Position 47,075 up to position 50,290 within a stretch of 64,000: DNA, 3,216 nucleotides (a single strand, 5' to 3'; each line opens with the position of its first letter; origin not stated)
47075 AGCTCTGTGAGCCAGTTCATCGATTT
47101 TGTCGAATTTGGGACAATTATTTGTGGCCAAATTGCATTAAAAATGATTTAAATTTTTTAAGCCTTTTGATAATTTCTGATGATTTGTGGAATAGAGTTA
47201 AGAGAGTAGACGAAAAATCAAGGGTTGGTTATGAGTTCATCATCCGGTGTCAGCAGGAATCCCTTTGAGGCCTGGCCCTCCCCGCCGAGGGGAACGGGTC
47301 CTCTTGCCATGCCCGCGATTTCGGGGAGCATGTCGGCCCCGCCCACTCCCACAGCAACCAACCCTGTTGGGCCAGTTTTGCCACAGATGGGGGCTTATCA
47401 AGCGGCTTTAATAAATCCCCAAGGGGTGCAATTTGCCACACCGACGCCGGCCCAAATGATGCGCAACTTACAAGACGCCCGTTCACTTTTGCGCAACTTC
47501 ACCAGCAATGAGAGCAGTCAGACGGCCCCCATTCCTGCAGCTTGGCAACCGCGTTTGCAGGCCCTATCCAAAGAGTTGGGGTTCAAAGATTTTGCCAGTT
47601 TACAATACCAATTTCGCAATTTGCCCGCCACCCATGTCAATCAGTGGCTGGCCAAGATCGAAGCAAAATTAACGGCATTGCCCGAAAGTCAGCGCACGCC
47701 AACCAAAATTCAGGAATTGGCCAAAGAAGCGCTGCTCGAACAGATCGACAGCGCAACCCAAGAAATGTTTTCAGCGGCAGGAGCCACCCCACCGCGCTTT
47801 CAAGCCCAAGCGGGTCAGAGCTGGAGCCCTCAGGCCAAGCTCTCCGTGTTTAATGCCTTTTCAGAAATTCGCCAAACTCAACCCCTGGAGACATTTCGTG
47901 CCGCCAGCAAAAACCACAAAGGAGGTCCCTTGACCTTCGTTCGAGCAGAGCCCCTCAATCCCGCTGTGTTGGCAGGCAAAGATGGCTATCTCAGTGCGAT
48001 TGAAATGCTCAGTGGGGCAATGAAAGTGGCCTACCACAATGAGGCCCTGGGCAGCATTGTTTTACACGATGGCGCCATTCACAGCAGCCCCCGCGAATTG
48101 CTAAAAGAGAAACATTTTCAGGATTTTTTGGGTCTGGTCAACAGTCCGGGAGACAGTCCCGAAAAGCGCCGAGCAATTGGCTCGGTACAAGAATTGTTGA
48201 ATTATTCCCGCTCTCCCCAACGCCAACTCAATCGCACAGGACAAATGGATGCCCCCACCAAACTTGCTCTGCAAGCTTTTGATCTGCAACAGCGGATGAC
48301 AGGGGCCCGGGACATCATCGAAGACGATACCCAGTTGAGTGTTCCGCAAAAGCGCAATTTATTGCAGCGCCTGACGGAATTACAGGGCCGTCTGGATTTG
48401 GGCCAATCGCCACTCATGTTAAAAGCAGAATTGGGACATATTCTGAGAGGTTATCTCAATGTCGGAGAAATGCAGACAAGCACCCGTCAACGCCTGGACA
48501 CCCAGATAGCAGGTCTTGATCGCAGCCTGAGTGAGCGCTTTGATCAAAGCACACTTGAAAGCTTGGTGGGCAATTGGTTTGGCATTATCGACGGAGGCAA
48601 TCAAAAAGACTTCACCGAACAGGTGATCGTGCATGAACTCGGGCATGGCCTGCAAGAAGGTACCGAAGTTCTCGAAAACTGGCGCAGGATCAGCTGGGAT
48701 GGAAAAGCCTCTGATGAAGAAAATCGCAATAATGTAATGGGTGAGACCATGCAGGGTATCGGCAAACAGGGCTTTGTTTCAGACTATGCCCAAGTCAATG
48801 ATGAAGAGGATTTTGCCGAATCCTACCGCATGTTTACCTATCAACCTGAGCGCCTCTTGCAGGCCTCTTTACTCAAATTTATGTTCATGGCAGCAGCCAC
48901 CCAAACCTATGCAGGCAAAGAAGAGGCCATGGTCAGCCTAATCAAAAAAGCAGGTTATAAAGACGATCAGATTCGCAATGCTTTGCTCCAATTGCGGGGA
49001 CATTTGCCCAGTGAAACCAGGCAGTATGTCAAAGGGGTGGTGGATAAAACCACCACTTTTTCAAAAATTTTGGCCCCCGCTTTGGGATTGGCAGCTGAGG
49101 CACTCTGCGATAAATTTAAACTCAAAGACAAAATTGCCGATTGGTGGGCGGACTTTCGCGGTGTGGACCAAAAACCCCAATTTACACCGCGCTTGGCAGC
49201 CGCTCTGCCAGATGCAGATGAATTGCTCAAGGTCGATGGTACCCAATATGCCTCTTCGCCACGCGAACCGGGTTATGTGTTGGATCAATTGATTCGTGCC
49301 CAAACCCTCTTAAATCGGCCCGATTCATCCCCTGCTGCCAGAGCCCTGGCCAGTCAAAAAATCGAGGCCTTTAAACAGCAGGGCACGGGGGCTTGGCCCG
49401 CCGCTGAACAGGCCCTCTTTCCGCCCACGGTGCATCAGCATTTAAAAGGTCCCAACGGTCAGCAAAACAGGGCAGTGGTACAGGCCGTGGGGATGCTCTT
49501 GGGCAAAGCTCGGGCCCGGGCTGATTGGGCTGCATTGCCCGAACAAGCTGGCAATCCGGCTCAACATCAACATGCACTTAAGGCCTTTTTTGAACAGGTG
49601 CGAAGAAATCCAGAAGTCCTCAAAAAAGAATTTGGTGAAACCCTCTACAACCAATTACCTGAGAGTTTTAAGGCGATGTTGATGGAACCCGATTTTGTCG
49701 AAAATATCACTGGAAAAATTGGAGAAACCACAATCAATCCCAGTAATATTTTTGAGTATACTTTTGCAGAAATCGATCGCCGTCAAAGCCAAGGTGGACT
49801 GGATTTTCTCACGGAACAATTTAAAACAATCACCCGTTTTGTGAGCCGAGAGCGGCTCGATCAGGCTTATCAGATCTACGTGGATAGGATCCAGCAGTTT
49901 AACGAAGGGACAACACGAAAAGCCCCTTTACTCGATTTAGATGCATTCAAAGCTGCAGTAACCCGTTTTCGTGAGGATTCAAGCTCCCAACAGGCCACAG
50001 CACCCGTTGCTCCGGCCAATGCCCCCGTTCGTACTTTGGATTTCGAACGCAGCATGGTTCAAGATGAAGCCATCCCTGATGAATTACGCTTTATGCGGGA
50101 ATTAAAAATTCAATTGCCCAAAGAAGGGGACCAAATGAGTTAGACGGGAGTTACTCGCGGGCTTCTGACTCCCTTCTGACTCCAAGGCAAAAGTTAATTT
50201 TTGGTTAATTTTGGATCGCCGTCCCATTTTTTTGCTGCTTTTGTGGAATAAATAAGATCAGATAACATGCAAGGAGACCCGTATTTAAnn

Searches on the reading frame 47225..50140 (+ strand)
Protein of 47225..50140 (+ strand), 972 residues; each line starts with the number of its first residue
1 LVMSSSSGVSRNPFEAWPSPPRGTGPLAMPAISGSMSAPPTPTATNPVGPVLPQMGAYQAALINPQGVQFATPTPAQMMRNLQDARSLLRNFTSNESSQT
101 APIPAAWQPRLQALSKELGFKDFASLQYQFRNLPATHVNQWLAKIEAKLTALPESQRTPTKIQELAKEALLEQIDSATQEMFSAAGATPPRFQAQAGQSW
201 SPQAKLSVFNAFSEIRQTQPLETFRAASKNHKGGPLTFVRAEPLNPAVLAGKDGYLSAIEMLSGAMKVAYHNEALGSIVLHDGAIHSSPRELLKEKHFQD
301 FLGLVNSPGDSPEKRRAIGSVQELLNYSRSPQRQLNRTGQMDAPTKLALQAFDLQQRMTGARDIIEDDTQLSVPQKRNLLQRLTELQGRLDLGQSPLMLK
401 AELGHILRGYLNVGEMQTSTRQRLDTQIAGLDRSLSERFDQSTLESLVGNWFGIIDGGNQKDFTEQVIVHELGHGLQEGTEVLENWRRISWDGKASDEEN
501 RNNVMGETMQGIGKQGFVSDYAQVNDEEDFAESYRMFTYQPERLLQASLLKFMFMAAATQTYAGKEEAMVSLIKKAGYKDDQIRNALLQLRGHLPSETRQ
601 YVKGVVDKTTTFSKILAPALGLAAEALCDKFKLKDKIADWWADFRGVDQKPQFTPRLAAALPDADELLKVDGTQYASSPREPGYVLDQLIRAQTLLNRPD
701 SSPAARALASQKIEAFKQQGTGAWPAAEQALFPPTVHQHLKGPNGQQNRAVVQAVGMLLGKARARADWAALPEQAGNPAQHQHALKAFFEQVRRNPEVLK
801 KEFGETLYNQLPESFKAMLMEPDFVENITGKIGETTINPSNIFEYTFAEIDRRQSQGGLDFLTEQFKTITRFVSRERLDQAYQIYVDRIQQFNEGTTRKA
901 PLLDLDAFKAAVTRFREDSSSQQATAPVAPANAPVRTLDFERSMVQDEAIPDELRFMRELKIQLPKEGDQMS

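Call 5: search_protein_families(library=pfam, proteins=[window:47225-50140:+], max_evalue=0.01)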
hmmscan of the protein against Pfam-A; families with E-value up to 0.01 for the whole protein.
window:47225-50140:+ (972 aa): 1 family
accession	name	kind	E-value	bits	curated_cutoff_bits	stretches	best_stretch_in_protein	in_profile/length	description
PF15890.11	Peptidase_Mx1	-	1.1e-06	28.6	25.6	1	463-549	124-204/240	Putative zinc-binding metallo-peptidase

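Call 6: search_protein_families(library=ncbifam, proteins=[window:47225-50140:+], max_evalue=0.01)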
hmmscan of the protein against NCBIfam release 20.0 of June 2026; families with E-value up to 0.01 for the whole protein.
window:47225-50140:+ (972 aa): 1 family
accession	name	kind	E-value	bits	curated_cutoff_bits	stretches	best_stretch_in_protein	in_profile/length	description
TIGR04549.1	LP_HExxH_w_tonB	subfamily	1.4e-07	31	75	1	462-554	135-220/261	substrate import-associated zinc metallohydrolase lipoprotein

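Call 35: search_solved_structures(query=window:47225-50140:+, max_evalue=1, show_alignments=2)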
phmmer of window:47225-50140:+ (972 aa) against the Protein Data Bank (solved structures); distinct sequences matched with E-value up to 1: 1.
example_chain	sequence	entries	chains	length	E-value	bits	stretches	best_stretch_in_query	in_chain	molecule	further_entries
5gp9_A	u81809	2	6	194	0.97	10.5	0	381-452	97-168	Transcriptional regulator (TetR/AcrR family)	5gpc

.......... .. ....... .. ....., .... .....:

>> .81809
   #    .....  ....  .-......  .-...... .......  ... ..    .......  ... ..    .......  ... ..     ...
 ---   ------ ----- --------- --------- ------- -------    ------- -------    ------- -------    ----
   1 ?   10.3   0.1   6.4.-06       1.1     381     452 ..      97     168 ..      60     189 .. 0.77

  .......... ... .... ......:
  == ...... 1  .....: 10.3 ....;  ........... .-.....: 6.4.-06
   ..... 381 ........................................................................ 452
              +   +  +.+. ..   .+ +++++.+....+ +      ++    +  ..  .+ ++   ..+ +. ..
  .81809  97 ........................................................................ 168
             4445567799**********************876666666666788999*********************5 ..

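Call 65: search_protein_families(library=padloc, proteins=[window:47225-50140:+], max_evalue=0.01)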
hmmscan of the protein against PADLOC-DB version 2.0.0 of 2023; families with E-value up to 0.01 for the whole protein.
window:47225-50140:+ (972 aa): 0 families

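Call 80: search_solved_structures(query=A6, max_evalue=5, show_alignments=3)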
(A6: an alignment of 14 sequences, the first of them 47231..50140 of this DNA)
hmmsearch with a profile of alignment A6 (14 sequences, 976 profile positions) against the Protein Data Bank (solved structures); distinct sequences matched with E-value up to 5: 1.
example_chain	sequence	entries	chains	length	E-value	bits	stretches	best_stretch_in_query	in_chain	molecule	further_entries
4l7a_A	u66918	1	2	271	0.0012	20.3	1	436-529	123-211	Uncharacterized protein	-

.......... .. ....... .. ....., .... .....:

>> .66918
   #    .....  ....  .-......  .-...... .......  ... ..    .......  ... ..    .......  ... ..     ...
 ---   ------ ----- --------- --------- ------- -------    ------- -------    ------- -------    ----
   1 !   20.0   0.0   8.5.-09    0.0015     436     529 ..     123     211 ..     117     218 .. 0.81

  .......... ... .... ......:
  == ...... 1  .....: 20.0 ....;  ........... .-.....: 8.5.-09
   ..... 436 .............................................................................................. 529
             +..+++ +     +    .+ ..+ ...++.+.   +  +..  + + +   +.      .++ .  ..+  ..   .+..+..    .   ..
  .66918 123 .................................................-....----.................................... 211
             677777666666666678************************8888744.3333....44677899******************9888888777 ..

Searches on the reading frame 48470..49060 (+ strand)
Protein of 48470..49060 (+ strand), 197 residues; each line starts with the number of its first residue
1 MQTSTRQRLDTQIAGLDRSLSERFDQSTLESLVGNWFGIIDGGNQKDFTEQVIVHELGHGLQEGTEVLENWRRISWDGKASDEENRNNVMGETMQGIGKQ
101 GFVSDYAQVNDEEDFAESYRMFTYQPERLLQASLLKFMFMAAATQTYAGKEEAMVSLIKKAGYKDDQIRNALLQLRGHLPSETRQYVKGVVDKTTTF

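Call 64: search_protein_families(library=pfam, proteins=[window:48470-49060:+], max_evalue=10)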
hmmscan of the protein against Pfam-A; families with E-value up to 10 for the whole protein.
window:48470-49060:+ (197 aa): 5 families
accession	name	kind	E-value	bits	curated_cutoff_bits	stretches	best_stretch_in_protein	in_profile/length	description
PF15890.11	Peptidase_Mx1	-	9.2e-08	32.2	25.6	1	48-136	124-206/240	Putative zinc-binding metallo-peptidase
PF15887.11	Peptidase_Mx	-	0.0071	16.2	27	1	55-139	92-180/236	Putative zinc-binding metallo-peptidase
PF06167.18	Peptidase_M90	-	0.019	15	26.2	1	36-131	133-229/243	Glucose-regulated metallo-peptidase M90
PF07737.17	ATLF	-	0.099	12.8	27.4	1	49-127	110-174/193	Anthrax toxin lethal factor, N- and C-terminal domain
PF22448.1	RepB_primase_C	-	0.19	12.1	26.1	1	160-185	16-41/54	RepB DNA-primase C-terminal helical domain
